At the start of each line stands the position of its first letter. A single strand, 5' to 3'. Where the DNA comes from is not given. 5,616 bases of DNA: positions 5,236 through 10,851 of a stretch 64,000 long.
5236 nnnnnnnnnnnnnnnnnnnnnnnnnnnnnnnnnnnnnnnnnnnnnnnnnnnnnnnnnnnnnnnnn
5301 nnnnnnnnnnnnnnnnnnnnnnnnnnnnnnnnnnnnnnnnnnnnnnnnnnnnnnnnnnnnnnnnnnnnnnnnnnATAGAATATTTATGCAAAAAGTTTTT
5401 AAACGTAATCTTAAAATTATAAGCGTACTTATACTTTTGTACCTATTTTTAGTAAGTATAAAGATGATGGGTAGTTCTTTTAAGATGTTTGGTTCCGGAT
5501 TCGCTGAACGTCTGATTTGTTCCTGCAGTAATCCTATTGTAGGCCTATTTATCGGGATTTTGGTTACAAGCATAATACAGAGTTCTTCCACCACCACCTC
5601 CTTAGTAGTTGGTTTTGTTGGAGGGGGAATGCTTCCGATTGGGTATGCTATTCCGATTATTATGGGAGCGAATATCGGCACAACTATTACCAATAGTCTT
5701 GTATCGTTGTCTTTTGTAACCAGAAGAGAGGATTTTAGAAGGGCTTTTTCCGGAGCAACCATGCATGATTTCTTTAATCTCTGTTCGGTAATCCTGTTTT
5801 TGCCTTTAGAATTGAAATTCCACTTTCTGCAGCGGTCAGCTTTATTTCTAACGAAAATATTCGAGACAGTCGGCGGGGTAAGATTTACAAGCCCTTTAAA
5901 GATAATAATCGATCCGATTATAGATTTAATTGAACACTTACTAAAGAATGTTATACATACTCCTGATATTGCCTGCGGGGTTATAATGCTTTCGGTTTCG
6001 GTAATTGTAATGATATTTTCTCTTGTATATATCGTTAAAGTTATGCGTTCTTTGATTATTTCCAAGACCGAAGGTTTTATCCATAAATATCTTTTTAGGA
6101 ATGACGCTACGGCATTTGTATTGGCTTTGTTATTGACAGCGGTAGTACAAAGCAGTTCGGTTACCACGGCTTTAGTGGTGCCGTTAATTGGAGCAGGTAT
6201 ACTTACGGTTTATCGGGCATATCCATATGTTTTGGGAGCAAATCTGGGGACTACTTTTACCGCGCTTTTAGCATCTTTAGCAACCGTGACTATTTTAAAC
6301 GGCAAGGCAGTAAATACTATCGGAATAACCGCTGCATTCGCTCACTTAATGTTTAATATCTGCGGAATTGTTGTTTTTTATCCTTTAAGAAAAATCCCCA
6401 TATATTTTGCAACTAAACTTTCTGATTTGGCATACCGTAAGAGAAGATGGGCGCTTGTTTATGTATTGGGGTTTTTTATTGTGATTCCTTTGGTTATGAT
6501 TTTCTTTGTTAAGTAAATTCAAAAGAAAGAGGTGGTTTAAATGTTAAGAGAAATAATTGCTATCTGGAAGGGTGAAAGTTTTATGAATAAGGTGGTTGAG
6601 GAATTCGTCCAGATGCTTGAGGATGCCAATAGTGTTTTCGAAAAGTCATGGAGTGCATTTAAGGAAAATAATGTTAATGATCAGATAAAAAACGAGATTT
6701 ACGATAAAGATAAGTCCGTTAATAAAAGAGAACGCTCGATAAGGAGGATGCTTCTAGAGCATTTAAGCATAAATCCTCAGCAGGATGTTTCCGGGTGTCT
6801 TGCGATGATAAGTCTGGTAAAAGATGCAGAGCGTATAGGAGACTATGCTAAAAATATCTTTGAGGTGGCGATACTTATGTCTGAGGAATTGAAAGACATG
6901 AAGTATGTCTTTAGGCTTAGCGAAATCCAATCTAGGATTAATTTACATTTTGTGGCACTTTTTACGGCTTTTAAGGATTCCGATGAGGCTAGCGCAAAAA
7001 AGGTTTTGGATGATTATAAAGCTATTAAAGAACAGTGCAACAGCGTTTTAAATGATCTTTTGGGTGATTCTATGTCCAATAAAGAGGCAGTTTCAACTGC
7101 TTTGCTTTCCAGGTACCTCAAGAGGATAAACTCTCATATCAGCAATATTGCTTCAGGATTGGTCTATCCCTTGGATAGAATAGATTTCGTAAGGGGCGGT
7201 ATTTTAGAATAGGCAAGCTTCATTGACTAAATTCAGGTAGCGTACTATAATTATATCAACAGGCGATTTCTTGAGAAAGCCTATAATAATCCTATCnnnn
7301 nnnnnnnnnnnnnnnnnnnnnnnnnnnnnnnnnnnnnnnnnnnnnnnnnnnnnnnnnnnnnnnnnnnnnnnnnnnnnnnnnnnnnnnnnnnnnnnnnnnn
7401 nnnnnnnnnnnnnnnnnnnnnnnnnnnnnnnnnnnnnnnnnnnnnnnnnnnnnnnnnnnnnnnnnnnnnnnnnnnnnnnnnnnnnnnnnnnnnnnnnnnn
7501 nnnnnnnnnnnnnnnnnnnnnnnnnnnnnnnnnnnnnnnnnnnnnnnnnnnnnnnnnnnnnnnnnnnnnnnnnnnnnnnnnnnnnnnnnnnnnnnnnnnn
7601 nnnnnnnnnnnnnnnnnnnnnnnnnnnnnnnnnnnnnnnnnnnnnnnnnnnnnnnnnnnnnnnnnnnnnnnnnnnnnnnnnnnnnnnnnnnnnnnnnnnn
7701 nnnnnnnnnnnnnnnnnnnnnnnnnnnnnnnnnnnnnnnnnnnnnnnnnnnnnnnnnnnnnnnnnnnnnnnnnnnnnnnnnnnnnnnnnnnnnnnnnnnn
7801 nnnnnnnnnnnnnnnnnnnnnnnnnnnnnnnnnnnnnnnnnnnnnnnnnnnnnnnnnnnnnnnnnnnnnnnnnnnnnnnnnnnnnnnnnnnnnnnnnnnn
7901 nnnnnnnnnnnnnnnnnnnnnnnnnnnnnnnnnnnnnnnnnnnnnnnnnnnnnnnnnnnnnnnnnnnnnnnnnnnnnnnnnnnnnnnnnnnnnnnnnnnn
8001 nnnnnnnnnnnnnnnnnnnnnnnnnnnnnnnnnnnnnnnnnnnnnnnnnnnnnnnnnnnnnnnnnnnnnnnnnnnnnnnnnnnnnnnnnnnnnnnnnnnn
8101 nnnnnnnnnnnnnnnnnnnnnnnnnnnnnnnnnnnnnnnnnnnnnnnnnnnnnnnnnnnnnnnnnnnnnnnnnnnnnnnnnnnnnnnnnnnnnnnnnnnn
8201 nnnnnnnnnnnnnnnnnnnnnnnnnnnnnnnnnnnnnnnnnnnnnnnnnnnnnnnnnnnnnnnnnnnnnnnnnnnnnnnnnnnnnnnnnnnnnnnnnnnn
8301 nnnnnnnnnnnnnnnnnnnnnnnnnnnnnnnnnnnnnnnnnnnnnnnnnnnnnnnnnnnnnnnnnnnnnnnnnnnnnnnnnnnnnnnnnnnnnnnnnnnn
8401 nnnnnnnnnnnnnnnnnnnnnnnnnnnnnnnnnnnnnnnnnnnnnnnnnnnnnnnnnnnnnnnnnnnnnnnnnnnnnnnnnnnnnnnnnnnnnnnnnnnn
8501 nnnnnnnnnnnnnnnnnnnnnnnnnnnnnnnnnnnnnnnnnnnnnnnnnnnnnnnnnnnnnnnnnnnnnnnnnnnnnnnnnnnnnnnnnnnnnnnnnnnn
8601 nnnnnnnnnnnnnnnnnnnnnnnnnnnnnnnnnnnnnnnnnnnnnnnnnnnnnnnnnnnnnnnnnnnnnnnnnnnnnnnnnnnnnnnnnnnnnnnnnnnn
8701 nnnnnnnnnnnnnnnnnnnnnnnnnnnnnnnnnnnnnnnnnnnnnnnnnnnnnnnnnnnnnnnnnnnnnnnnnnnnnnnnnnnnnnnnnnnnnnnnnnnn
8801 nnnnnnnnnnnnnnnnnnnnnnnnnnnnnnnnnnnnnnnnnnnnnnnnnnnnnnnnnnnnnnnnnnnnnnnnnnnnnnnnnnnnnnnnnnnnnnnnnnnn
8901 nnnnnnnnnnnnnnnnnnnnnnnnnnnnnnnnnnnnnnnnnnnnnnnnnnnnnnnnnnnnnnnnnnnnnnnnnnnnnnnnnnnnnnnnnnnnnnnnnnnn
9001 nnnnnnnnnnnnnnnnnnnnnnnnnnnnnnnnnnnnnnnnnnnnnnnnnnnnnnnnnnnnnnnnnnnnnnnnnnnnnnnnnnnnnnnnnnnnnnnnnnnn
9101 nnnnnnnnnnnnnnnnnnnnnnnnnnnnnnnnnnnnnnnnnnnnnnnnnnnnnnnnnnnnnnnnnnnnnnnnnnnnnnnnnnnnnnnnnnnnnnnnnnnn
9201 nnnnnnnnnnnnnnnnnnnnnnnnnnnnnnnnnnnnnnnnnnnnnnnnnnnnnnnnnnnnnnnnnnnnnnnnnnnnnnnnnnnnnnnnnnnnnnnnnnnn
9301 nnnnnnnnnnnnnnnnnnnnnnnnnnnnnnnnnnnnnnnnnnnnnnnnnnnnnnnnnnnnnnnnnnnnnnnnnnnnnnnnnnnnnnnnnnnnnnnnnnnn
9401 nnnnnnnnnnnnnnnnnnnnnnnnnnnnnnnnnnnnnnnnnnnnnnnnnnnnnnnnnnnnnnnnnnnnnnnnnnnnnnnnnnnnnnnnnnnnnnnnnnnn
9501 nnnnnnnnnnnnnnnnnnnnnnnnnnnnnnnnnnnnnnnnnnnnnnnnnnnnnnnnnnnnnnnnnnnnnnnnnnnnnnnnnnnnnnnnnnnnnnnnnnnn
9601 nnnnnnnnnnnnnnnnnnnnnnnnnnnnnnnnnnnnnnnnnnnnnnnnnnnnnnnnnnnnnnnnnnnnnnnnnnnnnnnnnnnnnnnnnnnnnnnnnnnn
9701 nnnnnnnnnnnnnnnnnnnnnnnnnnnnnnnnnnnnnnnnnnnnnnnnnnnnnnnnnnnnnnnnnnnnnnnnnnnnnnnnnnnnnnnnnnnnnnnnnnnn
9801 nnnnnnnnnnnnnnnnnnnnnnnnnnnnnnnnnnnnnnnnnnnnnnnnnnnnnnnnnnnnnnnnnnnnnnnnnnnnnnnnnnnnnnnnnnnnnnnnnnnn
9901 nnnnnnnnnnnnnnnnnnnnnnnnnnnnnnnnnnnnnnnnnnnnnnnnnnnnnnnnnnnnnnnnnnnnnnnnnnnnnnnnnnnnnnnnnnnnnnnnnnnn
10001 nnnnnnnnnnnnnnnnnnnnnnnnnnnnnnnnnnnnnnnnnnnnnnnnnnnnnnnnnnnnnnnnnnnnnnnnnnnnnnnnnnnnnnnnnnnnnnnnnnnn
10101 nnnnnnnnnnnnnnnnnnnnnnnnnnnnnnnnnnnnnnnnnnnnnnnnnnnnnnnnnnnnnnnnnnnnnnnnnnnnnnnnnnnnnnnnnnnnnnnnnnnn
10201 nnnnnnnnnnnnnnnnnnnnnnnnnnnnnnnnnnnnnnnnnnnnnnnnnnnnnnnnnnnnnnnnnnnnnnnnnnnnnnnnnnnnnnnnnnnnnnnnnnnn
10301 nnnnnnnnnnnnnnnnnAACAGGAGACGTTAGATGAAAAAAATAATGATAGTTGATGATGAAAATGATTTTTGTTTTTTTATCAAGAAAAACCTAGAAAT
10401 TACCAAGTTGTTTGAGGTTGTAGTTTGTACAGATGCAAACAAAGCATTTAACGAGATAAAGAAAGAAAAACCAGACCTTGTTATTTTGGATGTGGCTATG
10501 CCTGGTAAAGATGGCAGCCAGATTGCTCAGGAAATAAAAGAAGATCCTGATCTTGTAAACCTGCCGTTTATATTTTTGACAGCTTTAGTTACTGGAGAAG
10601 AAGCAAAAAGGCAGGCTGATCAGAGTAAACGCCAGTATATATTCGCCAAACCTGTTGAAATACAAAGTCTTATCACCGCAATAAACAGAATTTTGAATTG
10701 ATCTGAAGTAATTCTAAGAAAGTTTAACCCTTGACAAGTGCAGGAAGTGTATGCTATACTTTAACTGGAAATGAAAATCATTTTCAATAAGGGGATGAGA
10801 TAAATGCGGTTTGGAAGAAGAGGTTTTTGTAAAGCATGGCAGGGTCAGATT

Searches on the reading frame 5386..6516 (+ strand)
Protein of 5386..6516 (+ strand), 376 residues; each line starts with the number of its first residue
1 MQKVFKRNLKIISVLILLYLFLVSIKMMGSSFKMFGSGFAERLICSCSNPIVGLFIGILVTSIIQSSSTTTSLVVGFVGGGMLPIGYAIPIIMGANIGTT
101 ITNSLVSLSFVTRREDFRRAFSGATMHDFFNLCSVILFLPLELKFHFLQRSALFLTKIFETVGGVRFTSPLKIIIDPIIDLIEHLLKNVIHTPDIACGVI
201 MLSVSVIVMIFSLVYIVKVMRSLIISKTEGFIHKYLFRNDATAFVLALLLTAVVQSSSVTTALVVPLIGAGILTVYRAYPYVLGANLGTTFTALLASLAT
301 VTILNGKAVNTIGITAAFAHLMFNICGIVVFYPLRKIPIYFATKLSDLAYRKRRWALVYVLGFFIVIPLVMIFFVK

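Call 81: search_protein_families(library=pfam, proteins=[window:5386-6516:+], max_evalue=0.00001)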
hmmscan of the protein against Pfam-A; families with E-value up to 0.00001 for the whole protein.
window:5386-6516:+ (376 aa): 1 family
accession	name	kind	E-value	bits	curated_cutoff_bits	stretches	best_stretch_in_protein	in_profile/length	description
PF02690.20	Na_Pi_cotrans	-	5.6e-40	137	29.1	2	20-109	1-91/137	Na+/Pi-cotransporter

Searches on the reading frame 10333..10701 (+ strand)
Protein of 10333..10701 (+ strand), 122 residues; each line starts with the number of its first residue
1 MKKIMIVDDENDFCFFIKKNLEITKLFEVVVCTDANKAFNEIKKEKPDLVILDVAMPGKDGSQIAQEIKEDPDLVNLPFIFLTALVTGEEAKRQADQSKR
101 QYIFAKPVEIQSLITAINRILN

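Call 81: search_protein_families(library=pfam, proteins=[window:10333-10701:+], max_evalue=0.00001)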
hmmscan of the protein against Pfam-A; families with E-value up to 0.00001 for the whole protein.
window:10333-10701:+ (122 aa): 1 family
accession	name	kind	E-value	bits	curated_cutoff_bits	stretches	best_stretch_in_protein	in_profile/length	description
PF00072.30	Response_reg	-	1e-20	74.4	30.2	1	4-118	1-111/111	Response regulator receiver domain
